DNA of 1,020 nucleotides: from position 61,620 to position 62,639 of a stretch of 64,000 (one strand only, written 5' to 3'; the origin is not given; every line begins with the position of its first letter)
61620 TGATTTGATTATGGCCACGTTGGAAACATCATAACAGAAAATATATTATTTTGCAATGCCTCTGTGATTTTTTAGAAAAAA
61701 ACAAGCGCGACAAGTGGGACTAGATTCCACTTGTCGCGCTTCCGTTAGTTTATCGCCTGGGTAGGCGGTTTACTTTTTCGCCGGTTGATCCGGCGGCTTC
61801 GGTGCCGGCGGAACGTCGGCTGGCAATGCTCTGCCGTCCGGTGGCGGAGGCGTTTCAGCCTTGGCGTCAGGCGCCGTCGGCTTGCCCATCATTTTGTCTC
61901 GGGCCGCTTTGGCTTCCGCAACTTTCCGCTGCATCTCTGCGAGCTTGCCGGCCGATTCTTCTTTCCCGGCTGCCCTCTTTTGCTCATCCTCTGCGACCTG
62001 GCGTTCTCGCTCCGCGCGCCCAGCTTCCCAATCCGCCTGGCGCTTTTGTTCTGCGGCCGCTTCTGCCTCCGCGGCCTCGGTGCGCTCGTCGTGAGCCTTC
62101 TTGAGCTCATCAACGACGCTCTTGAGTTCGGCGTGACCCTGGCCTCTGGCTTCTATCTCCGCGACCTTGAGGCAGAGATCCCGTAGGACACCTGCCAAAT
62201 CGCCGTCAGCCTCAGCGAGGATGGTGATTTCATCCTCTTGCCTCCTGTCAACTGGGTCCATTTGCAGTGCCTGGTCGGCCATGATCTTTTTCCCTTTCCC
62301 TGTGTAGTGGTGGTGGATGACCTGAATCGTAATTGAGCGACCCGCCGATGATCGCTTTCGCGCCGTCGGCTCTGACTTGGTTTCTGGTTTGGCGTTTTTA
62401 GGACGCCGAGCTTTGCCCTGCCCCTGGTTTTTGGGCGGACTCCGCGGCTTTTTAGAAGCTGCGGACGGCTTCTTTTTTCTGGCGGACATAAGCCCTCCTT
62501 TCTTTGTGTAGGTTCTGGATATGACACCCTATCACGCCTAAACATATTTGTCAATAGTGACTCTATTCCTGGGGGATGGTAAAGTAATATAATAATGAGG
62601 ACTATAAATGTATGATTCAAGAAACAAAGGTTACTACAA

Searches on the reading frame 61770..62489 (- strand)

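Call 47: search_protein_families(library=pfam, proteins=[window:61770-62489:-], max_evalue=1)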
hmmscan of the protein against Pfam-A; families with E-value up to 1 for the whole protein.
window:61770-62489:- (239 aa): 1 family
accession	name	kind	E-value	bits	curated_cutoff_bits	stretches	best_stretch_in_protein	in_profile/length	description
PF05266.19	DUF724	-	0.43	10.9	38.4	1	121-199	96-173/188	Protein of unknown function (DUF724)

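Call 48: search_protein_families(library=phrogs, proteins=[window:61770-62489:-], max_evalue=1)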
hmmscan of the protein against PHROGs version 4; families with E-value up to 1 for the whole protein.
window:61770-62489:- (239 aa): 3 families
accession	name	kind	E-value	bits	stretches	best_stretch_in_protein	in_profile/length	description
phrog_10780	-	tail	0.11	11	1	131-215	1351-1436/1694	tail length tape measure protein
phrog_38240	-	unknown function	0.14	13.3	1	64-128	5-69/82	-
phrog_14971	-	head and packaging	0.57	11.3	1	77-150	11-85/134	virion structural protein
